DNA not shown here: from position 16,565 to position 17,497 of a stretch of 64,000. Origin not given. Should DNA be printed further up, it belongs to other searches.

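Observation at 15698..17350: Sigma-70 family protein with a ~200-aa C-terminal extension and a divergent region 2.4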

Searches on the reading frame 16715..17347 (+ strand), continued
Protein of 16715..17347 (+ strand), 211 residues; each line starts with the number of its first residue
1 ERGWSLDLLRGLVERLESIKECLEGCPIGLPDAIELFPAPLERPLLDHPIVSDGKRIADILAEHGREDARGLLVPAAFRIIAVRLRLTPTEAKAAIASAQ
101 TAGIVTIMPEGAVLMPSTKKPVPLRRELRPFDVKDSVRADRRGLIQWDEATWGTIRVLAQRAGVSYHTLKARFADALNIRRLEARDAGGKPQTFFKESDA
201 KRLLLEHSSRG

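Call 34: predict_structure(alignment_id=A1)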
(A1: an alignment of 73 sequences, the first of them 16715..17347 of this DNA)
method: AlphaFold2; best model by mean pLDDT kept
length: 211 residues; sequences in the alignment: 73
mean_pLDDT: 73.0   pTM: 0.45
mean pLDDT of the five models: 73.0, 70.0, 69.9, 69.0, 68.8
residues with pLDDT >= 90: 72; 70-90: 50; 50-70: 43; < 50: 46
segments of 3 or more residues with pLDDT < 50: 1-3, 28-30, 32-48, 108-130
pLDDT, mean of each block of 10 residues (from residue 1): 63 80 61 41 44 63 58 69 78 79 62 36 45 78 97 98 98 96 96 98 93 72
secondary structure, 60 per line:
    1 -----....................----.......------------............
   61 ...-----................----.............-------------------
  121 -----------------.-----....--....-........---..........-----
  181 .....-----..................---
elements in order: H6-25 H30-36 H49-63 H69-84 H89-101 E144-147 E150-153 H155-162 H166-175 E181-185 E191-196 H197-208

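Call 36: search_protein_families(library=pfam, proteins=[P0053, P0028, P0041, P0032, P0034, P0046], max_evalue=0.05)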
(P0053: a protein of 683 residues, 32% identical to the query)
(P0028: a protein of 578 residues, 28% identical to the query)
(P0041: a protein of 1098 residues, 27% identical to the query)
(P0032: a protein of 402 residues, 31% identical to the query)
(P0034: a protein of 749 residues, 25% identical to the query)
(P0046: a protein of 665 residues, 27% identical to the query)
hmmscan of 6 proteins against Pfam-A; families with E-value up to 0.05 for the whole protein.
P0053 (683 aa): 7 families
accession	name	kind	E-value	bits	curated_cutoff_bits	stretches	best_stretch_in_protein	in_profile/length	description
PF04545.22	Sigma70_r4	-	1.1e-13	50.9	24.1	2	239-292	1-50/50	Sigma-70, region 4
PF08281.18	Sigma70_r4_2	-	2.6e-06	27.4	25.7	1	234-281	2-45/54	Sigma-70, region 4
PF10025.14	DUF2267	-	0.001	19.7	29.8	1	265-328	5-52/122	Uncharacterized conserved protein (DUF2267)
PF13404.12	HTH_AsnC-type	-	0.0034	17.6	27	0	616-636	18-38/42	AsnC-type helix-turn-helix domain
PF15397.11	DUF4618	-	0.021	14.7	34.9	1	421-499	22-100/258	Domain of unknown function (DUF4618)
PF06005.17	ZapB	-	0.032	15.2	31.5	0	425-475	20-70/71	Cell division protein ZapB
PF13560.12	HTH_31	-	0.039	14.7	27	0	541-559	43-61/64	Helix-turn-helix domain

P0028 (578 aa): 3 families
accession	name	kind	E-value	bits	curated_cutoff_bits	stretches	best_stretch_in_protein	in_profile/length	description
PF00271.37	Helicase_C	-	2.2e-08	34.8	23.5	1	49-138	19-108/110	Helicase conserved C-terminal domain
PF13404.12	HTH_AsnC-type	-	0.00049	20.3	27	0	301-319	20-38/42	AsnC-type helix-turn-helix domain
PF18024.7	HTH_50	-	0.0017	18.4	27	0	375-390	29-44/50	Helix-turn-helix domain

P0041 (1098 aa): 14 families
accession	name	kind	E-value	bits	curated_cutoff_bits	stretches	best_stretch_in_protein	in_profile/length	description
PF13730.12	HTH_36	-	2.2e-09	37.4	25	0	205-235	17-47/55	Helix-turn-helix domain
PF05225.22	HTH_psq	-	9.2e-06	25.7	20.4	0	209-239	14-42/45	helix-turn-helix, Psq domain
PF01840.22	TCL1_MTCP1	-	1.5e-05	25.1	25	0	201-221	21-41/116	TCL1/MTCP1 family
PF04967.18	HTH_10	-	3.6e-05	23.9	23.1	0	506-528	24-46/53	HTH DNA binding domain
PF09620.15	Cas_csx3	-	0.0019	18.4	21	0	558-583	16-41/78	CRISPR-associated protein (Cas_csx3)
PF13518.12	HTH_28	-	0.002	18.6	25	0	213-235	13-34/52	Helix-turn-helix domain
PF07494.17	Reg_prop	-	0.005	17.3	20.4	0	276-290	9-23/24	Two component regulator propeller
PF08279.18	HTH_11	-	0.0076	16.5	25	0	211-234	14-36/55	HTH domain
PF19935.4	DUF6398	-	0.009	16.8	27.2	0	206-236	60-90/106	Domain of unknown function (DUF6398)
PF13443.12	HTH_26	-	0.011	16.4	22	0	214-244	11-41/63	Cro/C1-type HTH DNA-binding domain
PF07453.19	NUMOD1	-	0.011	16.3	22.8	0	214-233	17-36/37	NUMOD1 domain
PF06163.17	DUF977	-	0.015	15.8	22.1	0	210-284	23-94/134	Bacterial protein of unknown function (DUF977)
PF17780.6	OCRE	-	0.043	14.3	24.7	0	564-580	24-40/52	OCRE domain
PF12728.13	HTH_17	-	0.049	14.4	27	0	213-235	1-23/51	Helix-turn-helix domain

P0032 (402 aa): 4 families
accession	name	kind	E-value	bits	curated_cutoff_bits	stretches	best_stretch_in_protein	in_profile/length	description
PF00271.37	Helicase_C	-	4.1e-09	37.1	23.5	1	16-107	17-108/110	Helicase conserved C-terminal domain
PF13404.12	HTH_AsnC-type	-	0.0021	18.3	27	1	343-362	20-39/42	AsnC-type helix-turn-helix domain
PF13542.12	HTH_Tnp_ISL3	-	0.0038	17.1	27.4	1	342-363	28-49/51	Helix-turn-helix domain of transposase family ISL3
PF13043.11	DUF3903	-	0.041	14.2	26.4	0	233-245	5-17/40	Domain of unknown function (DUF3903)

P0034 (749 aa): 7 families
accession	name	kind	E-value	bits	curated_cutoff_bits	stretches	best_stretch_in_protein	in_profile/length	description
PF13412.12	HTH_24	-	0.0009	19.2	21.9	0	540-560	19-39/48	Winged helix-turn-helix DNA-binding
PF00440.29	TetR_N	-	0.0014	18.8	24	0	531-558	9-36/47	Bacterial regulatory proteins, tetR family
PF13542.12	HTH_Tnp_ISL3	-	0.0016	18.3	27.4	0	540-557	28-45/51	Helix-turn-helix domain of transposase family ISL3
PF18024.7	HTH_50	-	0.006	16.7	27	1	538-559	23-44/50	Helix-turn-helix domain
PF02671.26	PAH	-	0.006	16.7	21.3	0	710-721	26-37/45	Paired amphipathic helix repeat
PF08279.18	HTH_11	-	0.013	15.8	25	0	540-560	17-37/55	HTH domain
PF09339.16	HTH_IclR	-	0.041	14.1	22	0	540-560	20-40/52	IclR helix-turn-helix domain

P0046 (665 aa): 19 families
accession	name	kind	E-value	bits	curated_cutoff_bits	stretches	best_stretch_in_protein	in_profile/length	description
PF08279.18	HTH_11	-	2.7e-07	30.8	25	0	532-552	17-37/55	HTH domain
PF13730.12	HTH_36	-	3.4e-06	27.2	25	0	527-553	19-48/55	Helix-turn-helix domain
PF13936.12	HTH_38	-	5.1e-06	26.6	27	0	532-551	22-41/44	Helix-turn-helix domain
PF15943.11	YdaS_toxin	-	5.3e-06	26.6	30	0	530-562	8-41/65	Bacterial toxin YdaS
PF13518.12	HTH_28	-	8.8e-06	26.1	25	0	529-551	12-33/52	Helix-turn-helix domain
PF13384.12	HTH_23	-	0.00077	19.7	24.6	0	532-551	19-38/50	Homeodomain-like domain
PF14549.12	P22_Cro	-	0.00077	19.6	30.2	0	296-318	7-29/60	DNA-binding transcriptional regulator Cro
PF01381.28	HTH_3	-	0.00096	19.6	23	0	376-404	11-39/55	Helix-turn-helix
PF07453.19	NUMOD1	-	0.0048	17.5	22.8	0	532-551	18-37/37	NUMOD1 domain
PF22083.2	I-HmuI_NUMOD-like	-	0.009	16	27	0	530-549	12-31/46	DNA endonuclease I-HmuI-like, NUMOD-like domain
PF12728.13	HTH_17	-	0.0093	16.7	27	0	533-561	4-32/51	Helix-turn-helix domain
PF14493.12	HTH_40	-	0.0097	16.6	27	0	532-553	14-35/89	Helix-turn-helix domain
PF13551.12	HTH_29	-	0.0097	16.4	28.1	0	530-552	13-34/64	Winged helix-turn helix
PF13412.12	HTH_24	-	0.012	15.7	21.9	0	532-552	19-39/48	Winged helix-turn-helix DNA-binding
PF12844.13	HTH_19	-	0.013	15.8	30.2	0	376-405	14-43/64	Helix-turn-helix domain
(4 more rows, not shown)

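Call 38: search_protein_families(library=ncbifam, proteins=[P0053], max_evalue=0.01)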
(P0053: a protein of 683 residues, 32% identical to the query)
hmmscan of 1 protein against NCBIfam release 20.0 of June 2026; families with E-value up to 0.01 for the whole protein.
P0053 (683 aa): 37 families (the best 25 are shown)
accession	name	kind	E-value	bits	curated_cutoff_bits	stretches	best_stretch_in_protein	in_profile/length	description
TIGR02937.1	sigma70-ECF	superfamily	2.4e-12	46.8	42.9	2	231-294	106-165/165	sigma-70 family RNA polymerase sigma factor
TIGR02997.1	Sig70-cyanoRpoD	subfamily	1.7e-11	44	384.5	2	231-291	238-298/298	RNA polymerase sigma factor, RpoD/SigA family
TIGR02984.1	Sig-70_plancto1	subfamily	1.4e-09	37.8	183.75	1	220-293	117-187/189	RNA polymerase sigma-70 factor, Planctomycetaceae-specific subfamily 1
NF041931.2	MzaA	equivalog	7.8e-09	34.9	800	1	231-294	642-705/726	MZA anti-phage system associated sigma-70 family RNA polymerase sigma factor MzaA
TIGR02983.1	SigE-fam_strep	subfamily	1.3e-08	34.9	141.55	1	225-297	93-161/162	SigE family RNA polymerase sigma factor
TIGR02952.1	Sig70_famx2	equivalog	1.8e-08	34.5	206.45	1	230-293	110-169/170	ECF subfamily RNA polymerase sigma factor, BldN family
TIGR02393.1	RpoD_Cterm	equivalog_domain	3.1e-08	33.5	354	1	230-301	164-235/238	RNA polymerase sigma factor RpoD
NF006158.0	PRK08301.1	equivalog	1.2e-06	28.1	339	1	231-292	174-235/241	RNA polymerase sporulation sigma factor SigE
TIGR02394.1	rpoS_proteo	equivalog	1.6e-06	27.9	378.7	1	234-300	214-280/285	RNA polymerase sigma factor RpoS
NF009166.1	PRK12513.1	equivalog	2.4e-06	27.4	206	1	228-297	123-189/193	RNA polymerase sigma factor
TIGR02985.1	Sig70_bacteroi1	subfamily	3.2e-06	27.4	126.4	1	221-294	94-162/162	RNA polymerase sigma-70 factor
TIGR02835.1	spore_sigmaE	equivalog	1.3e-05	24.7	348.6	1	232-292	168-228/234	RNA polymerase sporulation sigma factor SigE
NF004207.0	PRK05657.1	equivalog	1.4e-05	24.6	394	1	234-301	257-324/329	RNA polymerase sigma factor RpoS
NF004615.0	PRK05949.1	subfamily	1.5e-05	24.1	530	1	236-292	260-316/327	RNA polymerase sigma factor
NF004471.0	PRK05803.1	subfamily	1.9e-05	24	252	1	231-297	165-231/235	RNA polymerase sporulation sigma factor SigK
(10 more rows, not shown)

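Call 39: fold_search(model_id=the predicted structure, library=pdb)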
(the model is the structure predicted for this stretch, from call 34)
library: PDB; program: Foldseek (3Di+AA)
matches with E <= 10: 305; with E <= 0.001: 0
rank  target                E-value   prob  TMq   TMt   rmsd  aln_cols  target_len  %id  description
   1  6ama_P                1.5e-01  0.80  0.18  0.50   4.3        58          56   24  Structure of S. coelicolor/S. venezuelae BldC-smeA-ssfA complex to 3.09 Angstrom (released 2018-03-28)
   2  6ama_B                1.7e-01  0.77  0.18  0.49   4.4        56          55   23  Structure of S. coelicolor/S. venezuelae BldC-smeA-ssfA complex to 3.09 Angstrom (released 2018-03-28)
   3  5iip_C                2.0e-01  0.13  0.13  0.18  14.1        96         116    9  Staphylococcus aureus OpuCA (released 2016-08-24)
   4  4j2n_C                3.5e-01  0.66  0.18  0.53   3.0        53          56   23  Crystal Structure of mycobacteriophage Pukovnik Xis (released 2013-10-23)
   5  5iip_A                3.5e-01  0.12  0.11  0.18  11.8        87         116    7  Staphylococcus aureus OpuCA (released 2016-08-24)
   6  6hn7_B                5.4e-01  0.63  0.20  0.48   5.2        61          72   21  Hijacking the Hijackers: Escherichia coli Pathogenicity Islands Redirect Helper Phage Packaging for Their Own Benefit. (released 2019-07-31)
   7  1pp7_U                5.4e-01  0.47  0.19  0.32   3.5        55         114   25  Crystal structure of the T. vaginalis Initiator binding protein bound to the ferredoxin Inr (released 2003-11-18)
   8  6amk_A                5.8e-01  0.41  0.17  0.48   4.6        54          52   22  Structure of Streptomyces venezuelae BldC-whiI opt complex (released 2018-03-28)
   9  6ama_Y                6.6e-01  0.44  0.19  0.50   4.4        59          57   24  Structure of S. coelicolor/S. venezuelae BldC-smeA-ssfA complex to 3.09 Angstrom (released 2018-03-28)
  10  4p0y_A                7.9e-01  0.41  0.19  0.31   3.5        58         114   14  Structure of the double stranded DNA binding type IV secretion protein TraN from Enterococcus (released 2014-07-30)
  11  3kxr                  7.9e-01  0.14  0.10  0.12   8.4        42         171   21  Structure of the cystathionine beta-synthase pair domain of the putative Mg2+ transporter SO5017 from Shewanella oneiden (released 2009-12-15)
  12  5yz2_A                7.9e-01  0.12  0.10  0.16   8.7        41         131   15  the cystathionine-beta-synthase (CBS) domain of magnesium and cobalt efflux protein CorC in complex with both C2'- and (released 2018-05-30)
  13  3jtf_B                8.4e-01  0.13  0.11  0.16   9.0        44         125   14  The CBS Domain Pair Structure of a magnesium and cobalt efflux protein from Bordetella parapertussis in complex with A (released 2009-12-22)
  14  5yz2_B                9.0e-01  0.15  0.12  0.17   9.1        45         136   16  the cystathionine-beta-synthase (CBS) domain of magnesium and cobalt efflux protein CorC in complex with both C2'- and (released 2018-05-30)
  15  5iip_B                9.0e-01  0.14  0.11  0.18   8.2        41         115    7  Staphylococcus aureus OpuCA (released 2016-08-24)
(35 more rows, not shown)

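Call 40: find_homologous_proteins(query=A1, max_evalue=0.001)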
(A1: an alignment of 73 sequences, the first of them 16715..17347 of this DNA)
Query A1 (73 sequences) (211 aa, profile of the alignment): 13 proteins with E <= 0.001 among 8000 candidates.
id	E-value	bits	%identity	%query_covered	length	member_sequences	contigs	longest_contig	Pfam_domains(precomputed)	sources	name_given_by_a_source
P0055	5.8e-125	430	26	33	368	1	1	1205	-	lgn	-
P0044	3.4e-118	408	33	33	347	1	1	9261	-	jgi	-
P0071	1.2e-115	399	26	36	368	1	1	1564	PF02985.29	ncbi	-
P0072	9.1e-108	374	23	35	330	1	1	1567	-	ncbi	-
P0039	1.6e-90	318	27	31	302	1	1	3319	PF12728.14,PF13412.13,PF08279.19,PF18024.8,PF13542.13,PF13404.13,PF08281.19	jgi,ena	-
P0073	3.4e-88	311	29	31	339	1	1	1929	-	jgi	-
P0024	1.7e-82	292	28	42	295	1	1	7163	-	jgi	-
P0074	2.7e-81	288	32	24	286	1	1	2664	-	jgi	-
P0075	2.5e-64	233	34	31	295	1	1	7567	PF12728.14,PF07453.20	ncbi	-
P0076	1.2e-48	182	30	31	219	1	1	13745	-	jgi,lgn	-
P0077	1.1e-46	176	30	31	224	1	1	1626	-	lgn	-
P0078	1.0e-39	153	24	37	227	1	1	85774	-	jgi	-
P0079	5.5e-29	119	30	28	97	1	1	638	-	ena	-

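Call 41: find_encoding_contigs(protein=P0078, flank=10000, max_places=2)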
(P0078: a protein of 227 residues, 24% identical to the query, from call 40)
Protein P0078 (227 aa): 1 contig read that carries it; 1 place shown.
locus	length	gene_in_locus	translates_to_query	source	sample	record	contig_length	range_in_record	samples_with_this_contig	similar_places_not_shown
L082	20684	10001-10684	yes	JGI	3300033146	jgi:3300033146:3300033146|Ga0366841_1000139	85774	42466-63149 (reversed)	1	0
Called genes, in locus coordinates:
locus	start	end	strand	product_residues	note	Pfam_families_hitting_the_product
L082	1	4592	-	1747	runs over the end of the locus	PF13205:Big_5 (weak), PF01835:MG2 (faint), PF11974:bMG3, PF00207:A2M (weak), PF17973:bMG10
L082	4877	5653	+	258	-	PF14903:WG_beta_rep (faint)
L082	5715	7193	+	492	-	PF00478:IMPDH, PF00571:CBS (faint), PF01070:FMN_dh, PF03060:NMO, PF00977:His_biosynth (faint)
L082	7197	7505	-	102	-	-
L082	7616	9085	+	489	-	PF04851:ResIII, PF00270:DEAD (faint), PF18766:SWI2_SNF2 (faint), PF00271:Helicase_C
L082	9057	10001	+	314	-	-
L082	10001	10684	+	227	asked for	-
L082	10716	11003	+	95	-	PF02686:GatC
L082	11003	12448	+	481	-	PF01425:Amidase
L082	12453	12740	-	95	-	-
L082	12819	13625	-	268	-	PF13507:GATase_5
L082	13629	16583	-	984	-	PF18072:FGAR-AT_linker, PF00586:AIRS, PF02769:AIRS_C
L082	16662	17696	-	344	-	PF13581:HATPase_c_2, PF02518:HATPase_c (weak), PF14213:DUF4325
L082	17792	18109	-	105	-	-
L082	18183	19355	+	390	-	PF00390:malic, PF03949:Malic_M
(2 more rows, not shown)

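Call 42: find_encoding_contigs(protein=P0076, flank=8000, max_places=2)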
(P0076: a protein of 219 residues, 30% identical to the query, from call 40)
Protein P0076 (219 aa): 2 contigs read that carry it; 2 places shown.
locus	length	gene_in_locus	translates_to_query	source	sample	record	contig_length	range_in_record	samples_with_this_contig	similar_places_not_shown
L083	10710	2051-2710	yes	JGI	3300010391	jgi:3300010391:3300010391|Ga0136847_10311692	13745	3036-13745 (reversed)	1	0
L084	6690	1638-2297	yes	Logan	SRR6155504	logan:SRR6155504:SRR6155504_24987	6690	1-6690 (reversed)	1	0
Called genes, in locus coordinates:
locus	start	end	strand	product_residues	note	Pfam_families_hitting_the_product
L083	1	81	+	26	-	?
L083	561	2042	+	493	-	-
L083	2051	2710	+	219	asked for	-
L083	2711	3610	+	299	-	-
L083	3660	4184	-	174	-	PF02566:OsmC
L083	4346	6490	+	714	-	PF00664:ABC_membrane, PF03193:RsgA_GTPase (faint), PF00005:ABC_tran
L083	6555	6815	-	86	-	-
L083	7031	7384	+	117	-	-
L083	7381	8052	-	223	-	-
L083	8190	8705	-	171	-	-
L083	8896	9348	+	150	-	-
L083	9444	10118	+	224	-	PF03167:UDG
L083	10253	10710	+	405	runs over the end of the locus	PF01916:DS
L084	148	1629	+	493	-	-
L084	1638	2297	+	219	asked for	-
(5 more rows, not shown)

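Call 47: search_protein_families(library=phrogs, proteins=[P0008], max_evalue=0.01)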
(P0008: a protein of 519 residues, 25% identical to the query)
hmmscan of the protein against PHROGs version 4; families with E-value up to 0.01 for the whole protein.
P0008 (519 aa): 16 families
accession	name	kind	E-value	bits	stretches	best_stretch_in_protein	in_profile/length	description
phrog_12720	-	DNA, RNA and nucleotide metabolism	7.1e-21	75.4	0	285-341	26-80/117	DNA binding protein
phrog_803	-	moron, auxiliary metabolic gene and host takeover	9.1e-15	56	0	88-123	22-57/117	host nuclease inhibitor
phrog_141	-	head and packaging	7.3e-11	42.8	0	458-498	15-52/183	terminase small subunit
phrog_3377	-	DNA, RNA and nucleotide metabolism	8.5e-10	39.8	0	154-186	99-130/196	HNH endonuclease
phrog_59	-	DNA, RNA and nucleotide metabolism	1.4e-09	38.8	2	52-261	245-394/423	HNH endonuclease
phrog_2474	-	transcription regulation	3.5e-08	34.4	0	456-498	46-88/118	MerR-like transcriptional regulator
phrog_14101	-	transcription regulation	8.8e-07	30.4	0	78-123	11-56/103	transcriptional regulator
phrog_4538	-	unknown function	6.8e-05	22.9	0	236-288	368-419/447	-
phrog_2907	-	integration and excision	0.0002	22.7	0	312-360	8-57/117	excisionase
phrog_4583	-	transcription regulation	0.00026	21.9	0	240-258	27-45/81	transcriptional repressor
phrog_268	-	unknown function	0.00035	21.3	0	456-479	54-77/119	-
phrog_33580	-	unknown function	0.0004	21.3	0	362-389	142-167/223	-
phrog_66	-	integration and excision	0.00064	20.5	0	441-518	76-149/412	excisionase and transcriptional regulator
phrog_409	-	transcription regulation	0.00089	20.8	0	457-475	23-41/127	transcriptional regulator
phrog_3282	-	transcription regulation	0.00094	20.1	0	316-337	68-89/158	sigma factor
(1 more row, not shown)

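Call 48: search_protein_families(library=padloc, proteins=[P0008, P0007], max_evalue=0.01)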
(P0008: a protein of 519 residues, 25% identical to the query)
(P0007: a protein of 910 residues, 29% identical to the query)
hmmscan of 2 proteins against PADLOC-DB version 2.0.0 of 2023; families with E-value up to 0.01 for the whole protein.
P0008 (519 aa): 3 families
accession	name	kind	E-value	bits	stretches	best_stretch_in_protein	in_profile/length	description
PDLC04133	mad1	-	5.4e-24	82.3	1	460-510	7-52/60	mads_1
PDLC01044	Csa3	-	0.002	16.1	0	147-185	135-172/194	Type I-A associated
PDLC01848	CARF3--CARF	-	0.0023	15.7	0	238-259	151-172/197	-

P0007 (910 aa): 19 families
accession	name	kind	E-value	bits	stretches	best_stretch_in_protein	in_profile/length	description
PDLC03658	mREase_IV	-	2.3e-36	122.9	1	10-351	232-566/953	Type IV methyl-directed restriction enzyme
PDLC03659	mREase_IV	-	3.2e-36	122.6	1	5-345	220-568/945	Type IV methyl-directed restriction enzyme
PDLC02707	PbeA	-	2e-31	107.3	1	3-344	252-631/672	PbeA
PDLC02704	PbeA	-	9e-23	78.6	2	116-345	385-646/682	PbeA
PDLC03047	REase_I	-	1.3e-18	64.2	1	7-332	347-705/1107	Type I restriction enzyme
PDLC03049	REase_I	-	3.5e-17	59.7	1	2-254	166-435/807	Type I restriction enzyme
PDLC02706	PbeA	-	1.3e-14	51.7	2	273-344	602-673/722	PbeA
PDLC02703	PbeA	-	1.4e-14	51.6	1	13-347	253-618/626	PbeA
PDLC02705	PbeA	-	6.8e-12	42.3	1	241-344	526-634/691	PbeA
PDLC03597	REase_MTase_IIG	-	7.3e-10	35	2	93-263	296-500/1646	Type IIG restriction enzyme-methyltransferase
PDLC03042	REase_I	-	6.7e-09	31.7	1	6-189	447-656/1170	Type I restriction enzyme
PDLC01439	typeIV_DinG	-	2.1e-08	31.3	1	226-304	391-471/575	CAS-IV-A; associated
PDLC04987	PDC-S28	-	1.2e-05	21.9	1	3-124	36-159/846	-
PDLC03648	REase_III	-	4.7e-05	19.7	0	117-180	135-196/871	Type III restriction enzyme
PDLC03928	PsyrT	-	6.4e-05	19.4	1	237-330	238-335/689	-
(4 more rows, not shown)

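Call 60: find_encoding_contigs(protein=P0070, flank=2000, max_places=3)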
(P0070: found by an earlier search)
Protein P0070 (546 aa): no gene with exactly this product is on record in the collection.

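Call 61: list_cluster_members(proteins=[P0065, P0071, P0072, P0075, P0053, P0022, P0027, P0037, P0060, P0041])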
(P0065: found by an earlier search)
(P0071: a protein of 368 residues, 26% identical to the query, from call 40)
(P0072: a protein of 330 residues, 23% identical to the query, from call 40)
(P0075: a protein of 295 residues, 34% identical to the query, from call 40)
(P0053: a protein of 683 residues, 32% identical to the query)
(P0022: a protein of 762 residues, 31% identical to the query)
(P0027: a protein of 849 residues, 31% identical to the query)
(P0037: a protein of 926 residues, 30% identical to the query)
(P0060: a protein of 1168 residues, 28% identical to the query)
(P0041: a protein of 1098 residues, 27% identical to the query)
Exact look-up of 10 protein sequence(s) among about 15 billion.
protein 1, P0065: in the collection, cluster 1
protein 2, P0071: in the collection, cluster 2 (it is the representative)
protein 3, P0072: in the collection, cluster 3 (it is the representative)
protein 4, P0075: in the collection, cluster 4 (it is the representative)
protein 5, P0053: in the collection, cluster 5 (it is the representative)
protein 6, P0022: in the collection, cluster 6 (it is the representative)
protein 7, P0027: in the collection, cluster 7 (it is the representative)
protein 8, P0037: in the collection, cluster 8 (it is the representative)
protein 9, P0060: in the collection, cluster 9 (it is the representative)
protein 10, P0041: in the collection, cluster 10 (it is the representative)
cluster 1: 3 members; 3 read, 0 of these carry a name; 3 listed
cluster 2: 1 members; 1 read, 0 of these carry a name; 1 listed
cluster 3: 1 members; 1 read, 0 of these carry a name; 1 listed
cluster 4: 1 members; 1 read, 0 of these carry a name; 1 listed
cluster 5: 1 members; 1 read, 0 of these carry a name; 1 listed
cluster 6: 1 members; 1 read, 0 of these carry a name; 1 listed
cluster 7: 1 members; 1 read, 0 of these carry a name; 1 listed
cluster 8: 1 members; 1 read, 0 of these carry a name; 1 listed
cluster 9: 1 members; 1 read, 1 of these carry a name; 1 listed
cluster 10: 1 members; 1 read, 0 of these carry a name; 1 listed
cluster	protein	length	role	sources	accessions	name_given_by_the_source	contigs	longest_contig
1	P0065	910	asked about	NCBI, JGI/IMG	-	-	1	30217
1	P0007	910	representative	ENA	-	-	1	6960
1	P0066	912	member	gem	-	-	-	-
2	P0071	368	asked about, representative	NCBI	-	-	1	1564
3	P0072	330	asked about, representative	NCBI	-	-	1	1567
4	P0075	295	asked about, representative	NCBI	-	-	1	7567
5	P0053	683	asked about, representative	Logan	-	-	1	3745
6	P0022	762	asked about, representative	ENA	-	-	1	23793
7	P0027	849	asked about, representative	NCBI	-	-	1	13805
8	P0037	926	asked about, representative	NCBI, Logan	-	-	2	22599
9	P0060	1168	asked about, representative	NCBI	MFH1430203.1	MAG: DEAD/DEAH box helicase [Candidatus Uhrbacteria bacterium]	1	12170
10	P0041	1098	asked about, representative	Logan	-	-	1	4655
